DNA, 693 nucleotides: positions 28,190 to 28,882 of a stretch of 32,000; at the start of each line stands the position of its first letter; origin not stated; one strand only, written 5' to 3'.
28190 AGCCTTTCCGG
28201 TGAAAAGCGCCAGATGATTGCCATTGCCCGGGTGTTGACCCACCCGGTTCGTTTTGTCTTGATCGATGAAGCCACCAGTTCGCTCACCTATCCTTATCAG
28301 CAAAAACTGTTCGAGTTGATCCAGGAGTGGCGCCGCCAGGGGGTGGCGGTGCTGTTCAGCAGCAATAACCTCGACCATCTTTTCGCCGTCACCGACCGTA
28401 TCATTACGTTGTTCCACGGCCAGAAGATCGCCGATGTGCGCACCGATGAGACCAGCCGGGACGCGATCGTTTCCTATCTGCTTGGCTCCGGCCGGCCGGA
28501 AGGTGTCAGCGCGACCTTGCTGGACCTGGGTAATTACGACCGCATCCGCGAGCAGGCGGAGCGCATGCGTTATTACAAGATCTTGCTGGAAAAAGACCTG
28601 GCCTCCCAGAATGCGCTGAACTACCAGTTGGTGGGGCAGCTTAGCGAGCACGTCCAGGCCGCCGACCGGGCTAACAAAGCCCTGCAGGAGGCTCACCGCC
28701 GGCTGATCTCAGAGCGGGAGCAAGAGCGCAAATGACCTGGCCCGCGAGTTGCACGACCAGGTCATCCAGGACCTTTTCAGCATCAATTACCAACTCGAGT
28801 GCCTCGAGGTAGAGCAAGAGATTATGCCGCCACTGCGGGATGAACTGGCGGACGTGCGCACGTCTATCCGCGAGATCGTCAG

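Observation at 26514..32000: Candidate transporter-coupled sugar-sensing system: a kinase with an ABC-ATPase input domain, a REC-HTH-REC regulator and a duplicated ChvE-like binding protein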

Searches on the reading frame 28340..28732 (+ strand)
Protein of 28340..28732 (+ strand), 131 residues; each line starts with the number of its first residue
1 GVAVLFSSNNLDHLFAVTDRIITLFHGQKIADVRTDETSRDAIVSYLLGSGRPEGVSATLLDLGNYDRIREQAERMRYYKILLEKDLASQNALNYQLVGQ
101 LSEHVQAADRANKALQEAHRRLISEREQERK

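Call 48: search_protein_representatives(protein=window:28340-28732:+)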
Query: 131 residues. Proteins with E-value up to 0.001 (for the whole library): 150; up to 1e-10: 28; up to 1e-30: 4. The best 150 are listed.
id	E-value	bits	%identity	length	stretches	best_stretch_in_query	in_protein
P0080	3.7e-76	269.1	100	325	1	1-131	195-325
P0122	2.5e-44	166.5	69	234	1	1-131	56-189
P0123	1.2e-35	138.5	56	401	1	1-131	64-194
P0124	1.3e-35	138.4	57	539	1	1-131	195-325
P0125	4.9e-30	120.4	49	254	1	1-131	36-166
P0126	1.2e-28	116.0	60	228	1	34-131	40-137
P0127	4.4e-27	110.9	48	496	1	1-131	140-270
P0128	6.5e-25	103.9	39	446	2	1-131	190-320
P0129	3.0e-23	98.6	46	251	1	1-131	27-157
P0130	3.1e-22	95.3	42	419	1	3-131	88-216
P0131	3.1e-22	95.3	45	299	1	1-131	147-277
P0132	3.8e-22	95.0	55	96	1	3-93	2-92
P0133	2.2e-21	92.5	49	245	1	1-123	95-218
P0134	2.3e-21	92.5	57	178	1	44-127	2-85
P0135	1.1e-20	90.4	49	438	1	1-106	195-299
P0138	9.5e-19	84.1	41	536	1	4-131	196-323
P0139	1.4e-18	83.5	39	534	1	2-131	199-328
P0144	2.9e-13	66.4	33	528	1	3-131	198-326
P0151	6.5e-09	52.4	32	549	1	3-112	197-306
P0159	5.1e-07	46.2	32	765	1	1-85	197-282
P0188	4.8e-05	39.9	38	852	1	4-85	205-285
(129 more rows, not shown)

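Call 49: search_protein_families(library=pfam, proteins=[P0124, P0138, P0139, P0144, P0151, P0159, P0188, P0128, P0127, P0135], max_evalue=0.0001)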
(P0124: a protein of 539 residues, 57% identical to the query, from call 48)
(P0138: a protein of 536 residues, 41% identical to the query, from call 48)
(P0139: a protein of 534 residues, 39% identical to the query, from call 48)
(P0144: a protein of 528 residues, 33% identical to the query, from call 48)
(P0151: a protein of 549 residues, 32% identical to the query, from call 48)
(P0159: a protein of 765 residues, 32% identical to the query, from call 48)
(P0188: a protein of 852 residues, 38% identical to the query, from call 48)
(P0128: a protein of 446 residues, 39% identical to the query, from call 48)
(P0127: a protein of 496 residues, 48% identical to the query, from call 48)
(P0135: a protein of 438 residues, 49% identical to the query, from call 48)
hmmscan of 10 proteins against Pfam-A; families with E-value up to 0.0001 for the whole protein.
P0124 (539 aa): 3 families
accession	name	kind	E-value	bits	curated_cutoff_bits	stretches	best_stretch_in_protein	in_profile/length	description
PF00005.33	ABC_tran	-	6.9e-22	79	25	1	21-173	2-136/137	ABC transporter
PF07730.19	HisKA_3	-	7.1e-11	42.9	24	1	323-387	1-66/68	Histidine kinase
PF02518.31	HATPase_c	-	1.6e-08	35.4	26.4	1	429-522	3-107/111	Histidine kinase-, DNA gyrase B-, and HSP90-like ATPase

P0138 (536 aa): 3 families
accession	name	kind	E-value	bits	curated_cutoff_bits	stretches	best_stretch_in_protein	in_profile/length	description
PF07730.19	HisKA_3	-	1.1e-11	45.6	24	1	321-382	1-66/68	Histidine kinase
PF00005.33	ABC_tran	-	1.6e-09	39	25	1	19-170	3-135/137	ABC transporter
PF02518.31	HATPase_c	-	1.6e-09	38.6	26.4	1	424-519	3-109/111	Histidine kinase-, DNA gyrase B-, and HSP90-like ATPase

P0139 (534 aa): 3 families
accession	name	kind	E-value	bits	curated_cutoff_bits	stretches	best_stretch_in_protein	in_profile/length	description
PF00005.33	ABC_tran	-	4.2e-25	89.4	25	1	24-176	1-136/137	ABC transporter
PF07730.19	HisKA_3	-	9.7e-13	48.9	24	1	326-389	1-66/68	Histidine kinase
PF02518.31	HATPase_c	-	2.9e-05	24.9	26.4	1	432-526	4-109/111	Histidine kinase-, DNA gyrase B-, and HSP90-like ATPase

P0144 (528 aa): 3 families
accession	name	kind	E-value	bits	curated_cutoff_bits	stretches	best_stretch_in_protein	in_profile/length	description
PF00005.33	ABC_tran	-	2e-20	74.2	25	1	22-174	2-136/137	ABC transporter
PF02518.31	HATPase_c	-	6.5e-10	39.9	26.4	1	431-523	4-107/111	Histidine kinase-, DNA gyrase B-, and HSP90-like ATPase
PF07730.19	HisKA_3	-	3e-09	37.7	24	1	324-387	1-66/68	Histidine kinase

P0151 (549 aa): 5 families
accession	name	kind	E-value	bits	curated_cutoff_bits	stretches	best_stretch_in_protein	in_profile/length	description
PF00005.33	ABC_tran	-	7.8e-25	88.5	25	1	21-172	1-135/137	ABC transporter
PF17874.7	TPR_MalT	-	4.9e-21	75.8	45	1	267-429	187-335/336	MalT-like TPR region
PF00196.25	GerE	-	2.9e-19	68.9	23.5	1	488-543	2-57/57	Bacterial regulatory proteins, luxR family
PF08281.18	Sigma70_r4_2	-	1.1e-06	28.7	25.7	1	489-523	11-46/54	Sigma-70, region 4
PF04545.22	Sigma70_r4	-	1.7e-05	24.7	24.1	0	489-529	5-46/50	Sigma-70, region 4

P0159 (765 aa): 6 families
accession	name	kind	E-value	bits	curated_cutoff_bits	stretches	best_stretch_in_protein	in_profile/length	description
PF02518.31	HATPase_c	-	6.3e-23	81.8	26.4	1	606-762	2-109/111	Histidine kinase-, DNA gyrase B-, and HSP90-like ATPase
PF00005.33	ABC_tran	-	2e-22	80.7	25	1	20-173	1-134/137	ABC transporter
PF13185.12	GAF_2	-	5.4e-17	62.7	28.6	1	322-459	2-136/136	GAF domain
PF00512.31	HisKA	-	9.9e-16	58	26.9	1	492-558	2-65/66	His Kinase A (phospho-acceptor) domain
PF01590.32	GAF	-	1.3e-12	48.8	22.4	1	323-458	1-133/133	GAF domain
PF13492.12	GAF_3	-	1.7e-09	38.6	27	1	328-460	6-129/129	GAF domain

P0188 (852 aa): 6 families
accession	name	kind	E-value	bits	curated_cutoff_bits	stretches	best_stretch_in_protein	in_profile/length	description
PF02518.31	HATPase_c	-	3.6e-28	98.7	26.4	1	583-692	2-110/111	Histidine kinase-, DNA gyrase B-, and HSP90-like ATPase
PF00512.31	HisKA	-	4.2e-20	72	26.9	1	465-536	2-66/66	His Kinase A (phospho-acceptor) domain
PF13185.12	GAF_2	-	1.7e-18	67.6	28.6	1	304-442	2-135/136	GAF domain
PF00005.33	ABC_tran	-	3.5e-18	66.9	25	1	25-182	1-137/137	ABC transporter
PF01590.32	GAF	-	1.1e-12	49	22.4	1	305-442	1-133/133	GAF domain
PF13492.12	GAF_3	-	1e-11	45.8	27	1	307-444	3-129/129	GAF domain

P0128 (446 aa): 2 families
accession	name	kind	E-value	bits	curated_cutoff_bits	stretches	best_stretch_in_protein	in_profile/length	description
PF00005.33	ABC_tran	-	3.5e-14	54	25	1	17-167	1-135/137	ABC transporter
PF07730.19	HisKA_3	-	2.2e-13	51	24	1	318-382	1-66/68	Histidine kinase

P0127 (496 aa): 2 families
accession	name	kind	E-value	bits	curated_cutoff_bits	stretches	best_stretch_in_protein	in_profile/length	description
PF07730.19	HisKA_3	-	8.6e-15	55.5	24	1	268-332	1-66/68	Histidine kinase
PF00005.33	ABC_tran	-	6.7e-08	33.7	25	1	22-117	60-135/137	ABC transporter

P0135 (438 aa): 1 family
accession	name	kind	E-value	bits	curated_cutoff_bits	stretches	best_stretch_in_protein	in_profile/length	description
PF00005.33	ABC_tran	-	6.8e-27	95.2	25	1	21-173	2-136/137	ABC transporter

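Call 51: find_encoding_contigs(protein=P0151, flank=8000, max_places=3)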
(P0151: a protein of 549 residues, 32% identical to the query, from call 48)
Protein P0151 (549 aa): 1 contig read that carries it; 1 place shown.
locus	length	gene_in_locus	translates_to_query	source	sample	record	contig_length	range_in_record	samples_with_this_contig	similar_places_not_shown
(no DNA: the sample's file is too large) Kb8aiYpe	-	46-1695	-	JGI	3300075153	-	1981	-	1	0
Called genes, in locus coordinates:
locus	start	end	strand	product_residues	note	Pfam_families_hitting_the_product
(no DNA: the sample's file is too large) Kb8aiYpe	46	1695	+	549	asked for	PF00005:ABC_tran, PF04545:Sigma70_r4 (faint), PF17874:TPR_MalT, PF00196:GerE, PF08281:Sigma70_r4_2 (weak)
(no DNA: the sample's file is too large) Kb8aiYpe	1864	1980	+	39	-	?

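Call 52: find_encoding_contigs(protein=P0159, flank=8000, max_places=3)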
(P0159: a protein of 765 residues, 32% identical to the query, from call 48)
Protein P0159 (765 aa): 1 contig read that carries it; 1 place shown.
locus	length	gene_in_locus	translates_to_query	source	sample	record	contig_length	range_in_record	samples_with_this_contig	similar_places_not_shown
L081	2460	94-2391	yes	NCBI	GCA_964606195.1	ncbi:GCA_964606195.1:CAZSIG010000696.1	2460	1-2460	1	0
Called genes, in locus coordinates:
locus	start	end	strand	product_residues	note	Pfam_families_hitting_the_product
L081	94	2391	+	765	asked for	PF00005:ABC_tran, PF01590:GAF, PF13185:GAF_2, PF13492:GAF_3, PF00512:HisKA, PF02518:HATPase_c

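Call 53: find_homologous_proteins(query=P0151, max_evalue=1e-20)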
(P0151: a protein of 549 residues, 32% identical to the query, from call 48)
Query P0151 (549 aa): 2662 proteins with E <= 1e-20 among 8000 candidates; the best 120 are listed.
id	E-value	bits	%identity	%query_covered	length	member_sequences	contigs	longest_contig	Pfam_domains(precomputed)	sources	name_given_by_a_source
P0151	0.0e+0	1172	100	100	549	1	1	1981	PF17874.8,PF00005.34,PF00196.26,PF04545.23,PF08281.19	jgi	jgi:ABC-type branched-subunit amino acid transport system ATPase component/DNA-binding CsgD family t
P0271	7.4e-104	366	60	56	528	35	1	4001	PF00005.34,PF07730.20,PF02518.32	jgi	-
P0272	1.5e-103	365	60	55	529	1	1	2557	PF00005.34,PF07730.20,PF02518.32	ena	-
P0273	1.9e-103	365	56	62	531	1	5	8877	PF00005.34,PF07730.20,PF02518.32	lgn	-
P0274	8.5e-103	363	57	61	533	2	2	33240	PF00005.34,PF07730.20,PF02518.32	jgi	-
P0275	8.9e-103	363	58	61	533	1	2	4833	PF00005.34,PF07730.20,PF02518.32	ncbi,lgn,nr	ncbi:MAG: ATP-binding cassette domain-containing protein [Anaerolineales bacterium]|nr:ATP-binding c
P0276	1.2e-102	362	61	56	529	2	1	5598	PF00005.34,PF07730.20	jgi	jgi:signal transduction histidine kinase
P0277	4.8e-102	360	60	56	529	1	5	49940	PF00005.34,PF07730.20,PF02518.32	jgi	jgi:signal transduction histidine kinase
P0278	1.0e-101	359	60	56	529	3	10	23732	PF00005.34,PF07730.20,PF02518.32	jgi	jgi:signal transduction histidine kinase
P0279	1.4e-101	359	57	62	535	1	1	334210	PF00005.34,PF07730.20,PF02518.32,PF13304.13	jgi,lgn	jgi:signal transduction histidine kinase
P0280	1.5e-101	359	58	55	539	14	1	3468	PF00005.34,PF07730.20,PF02518.32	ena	-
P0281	2.0e-101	358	58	55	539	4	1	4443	PF00005.34,PF07730.20,PF02518.32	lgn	-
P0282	1.0e-100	356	55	62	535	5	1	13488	PF00005.34,PF07730.20,PF02518.32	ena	-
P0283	1.1e-100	356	57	62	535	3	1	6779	PF00005.34,PF07730.20,PF02518.32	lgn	-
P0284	1.6e-100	355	57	61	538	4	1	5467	PF00005.34,PF07730.20,PF02518.32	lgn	-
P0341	1.6e-94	336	52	66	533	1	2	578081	PF00005.34,PF07730.20,PF02518.32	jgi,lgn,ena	-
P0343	1.9e-94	335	54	61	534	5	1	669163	PF00005.34,PF07730.20,PF02518.32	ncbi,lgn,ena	-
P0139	1.6e-93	332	53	61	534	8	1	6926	PF00005.34,PF07730.20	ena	-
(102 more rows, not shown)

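Call 54: find_encoding_contigs(protein=P0343, flank=7000, max_places=2)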
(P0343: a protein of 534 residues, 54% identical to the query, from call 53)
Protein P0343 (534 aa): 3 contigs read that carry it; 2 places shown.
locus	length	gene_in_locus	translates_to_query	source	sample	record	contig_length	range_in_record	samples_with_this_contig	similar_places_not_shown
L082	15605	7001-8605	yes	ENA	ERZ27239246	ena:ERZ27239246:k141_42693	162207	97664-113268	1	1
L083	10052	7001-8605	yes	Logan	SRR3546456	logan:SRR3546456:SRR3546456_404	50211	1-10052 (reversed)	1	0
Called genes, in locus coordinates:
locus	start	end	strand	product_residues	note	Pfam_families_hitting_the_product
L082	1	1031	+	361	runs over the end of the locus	-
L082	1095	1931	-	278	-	PF01326:PPDK_N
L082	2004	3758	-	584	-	PF27448:Rph_4th, PF00391:PEP-utilizers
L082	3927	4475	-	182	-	PF01558:POR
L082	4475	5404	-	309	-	PF02775:TPP_enzyme_C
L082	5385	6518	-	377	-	PF01855:POR_N, PF02780:Transketolase_C (weak), PF17147:PFOR_II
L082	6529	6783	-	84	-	PF13484:Fer4_16 (faint), PF13187:Fer4_9 (weak), PF14697:Fer4_21 (faint), PF00037:Fer4 (weak), PF12797:Fer4_2 (faint), PF13237:Fer4_10 (weak), PF12838:Fer4_7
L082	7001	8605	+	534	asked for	PF00005:ABC_tran, PF07730:HisKA_3, PF02518:HATPase_c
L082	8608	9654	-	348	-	PF00072:Response_reg, PF00196:GerE, PF00072:Response_reg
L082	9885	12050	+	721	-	PF00532:Peripla_BP_1, PF13407:Peripla_BP_4, PF01225:Mur_ligase (faint), PF18938:aRib (faint), PF00532:Peripla_BP_1, PF13407:Peripla_BP_4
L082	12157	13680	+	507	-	PF00005:ABC_tran, PF13304:AAA_21 (faint), PF00005:ABC_tran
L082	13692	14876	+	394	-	PF02653:BPD_transp_2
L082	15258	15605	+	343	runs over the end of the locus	PF00356:LacI, PF00532:Peripla_BP_1, PF13407:Peripla_BP_4, PF13377:Peripla_BP_3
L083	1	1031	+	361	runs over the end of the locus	-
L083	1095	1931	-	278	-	PF01326:PPDK_N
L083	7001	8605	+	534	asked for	PF00005:ABC_tran, PF07730:HisKA_3, PF02518:HATPase_c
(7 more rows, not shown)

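Call 55: find_encoding_contigs(protein=P0341, flank=7000, max_places=2)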
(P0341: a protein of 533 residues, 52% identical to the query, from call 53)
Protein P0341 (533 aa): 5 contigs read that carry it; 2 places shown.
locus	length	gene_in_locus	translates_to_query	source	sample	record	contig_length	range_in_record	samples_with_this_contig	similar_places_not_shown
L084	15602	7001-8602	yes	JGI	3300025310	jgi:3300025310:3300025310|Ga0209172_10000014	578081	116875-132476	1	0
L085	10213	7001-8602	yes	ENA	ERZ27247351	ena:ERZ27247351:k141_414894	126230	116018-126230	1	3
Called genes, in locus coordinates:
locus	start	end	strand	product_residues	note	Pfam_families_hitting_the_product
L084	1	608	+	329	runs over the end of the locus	PF07478:Dala_Dala_lig_C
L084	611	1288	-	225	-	-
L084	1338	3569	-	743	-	PF14827:dCache_3, PF00672:HAMP, PF00211:Guanylate_cyc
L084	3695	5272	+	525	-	PF13600:DUF4140, PF13598:DUF4139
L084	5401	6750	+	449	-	PF13167:GTP-bdg_N, PF16360:GTP-bdg_M, PF03193:RsgA_GTPase (faint), PF00009:GTP_EFTU (faint), PF00350:Dynamin_N (faint), PF01926:MMR_HSR1, PF02421:FeoB_N (weak), PF19275:HflX_C (weak)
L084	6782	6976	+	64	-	-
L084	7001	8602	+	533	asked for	PF00005:ABC_tran, PF07730:HisKA_3, PF02518:HATPase_c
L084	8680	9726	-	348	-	PF00072:Response_reg, PF00196:GerE, PF08281:Sigma70_r4_2 (weak), PF00072:Response_reg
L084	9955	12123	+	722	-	PF00532:Peripla_BP_1, PF13380:CoA_binding_2 (faint), PF13407:Peripla_BP_4, PF00532:Peripla_BP_1, PF13407:Peripla_BP_4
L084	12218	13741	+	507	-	PF00005:ABC_tran, PF13304:AAA_21 (faint), PF00005:ABC_tran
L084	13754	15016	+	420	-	PF02653:BPD_transp_2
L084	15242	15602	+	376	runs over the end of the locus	PF00988:CPSase_sm_chain, PF00117:GATase, PF07722:Peptidase_C26 (faint)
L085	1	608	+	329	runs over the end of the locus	PF07478:Dala_Dala_lig_C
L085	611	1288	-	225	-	-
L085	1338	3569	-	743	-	PF14827:dCache_3, PF00672:HAMP, PF00211:Guanylate_cyc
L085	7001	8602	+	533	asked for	PF00005:ABC_tran, PF07730:HisKA_3, PF02518:HATPase_c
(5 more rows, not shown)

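Call 56: find_encoding_contigs(protein=P0279, flank=7000, max_places=2)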
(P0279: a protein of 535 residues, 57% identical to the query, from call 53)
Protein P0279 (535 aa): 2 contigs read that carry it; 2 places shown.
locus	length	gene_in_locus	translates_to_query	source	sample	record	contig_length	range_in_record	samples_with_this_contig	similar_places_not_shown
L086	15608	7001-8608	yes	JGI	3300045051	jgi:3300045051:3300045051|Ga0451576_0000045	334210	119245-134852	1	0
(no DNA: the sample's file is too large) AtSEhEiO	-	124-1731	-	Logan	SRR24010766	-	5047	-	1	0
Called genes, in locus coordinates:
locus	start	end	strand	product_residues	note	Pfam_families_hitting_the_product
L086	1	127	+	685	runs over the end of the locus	PF02922:CBM_48, PF00128:Alpha-amylase, PF21156:ISOA1-3_C, PF21331:Isoamylase_C (faint)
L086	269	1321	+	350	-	PF00072:Response_reg, PF00196:GerE, PF08281:Sigma70_r4_2 (weak), PF00072:Response_reg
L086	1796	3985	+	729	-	PF00532:Peripla_BP_1 (weak), PF13407:Peripla_BP_4, PF00532:Peripla_BP_1, PF13407:Peripla_BP_4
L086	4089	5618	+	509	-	PF00005:ABC_tran, PF09818:ABC_ATPase (faint), PF13304:AAA_21 (faint), PF00005:ABC_tran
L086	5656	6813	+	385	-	PF02653:BPD_transp_2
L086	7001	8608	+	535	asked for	PF00005:ABC_tran, PF13304:AAA_21 (faint), PF07730:HisKA_3, PF02518:HATPase_c (weak)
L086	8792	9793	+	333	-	PF12974:Phosphonate-bd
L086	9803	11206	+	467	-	PF00672:HAMP, PF00211:Guanylate_cyc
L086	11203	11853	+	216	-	PF01161:PBP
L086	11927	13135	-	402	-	PF00155:Aminotran_1_2, PF00266:Aminotran_5 (weak), PF01212:Beta_elim_lyase, PF01053:Cys_Met_Meta_PP (weak), PF01276:OKR_DC_1 (faint)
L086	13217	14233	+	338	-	PF01300:Sua5_yciO_yrdC, PF03481:Sua5_C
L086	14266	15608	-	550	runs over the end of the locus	PF13466:STAS_2 (faint), PF00916:Sulfate_transp, PF01740:STAS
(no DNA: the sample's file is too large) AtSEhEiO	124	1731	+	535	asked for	PF00005:ABC_tran, PF13304:AAA_21 (faint), PF07730:HisKA_3, PF02518:HATPase_c (weak)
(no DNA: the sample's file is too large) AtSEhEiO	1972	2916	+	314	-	PF12974:Phosphonate-bd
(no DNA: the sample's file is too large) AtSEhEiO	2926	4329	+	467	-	PF00672:HAMP, PF00211:Guanylate_cyc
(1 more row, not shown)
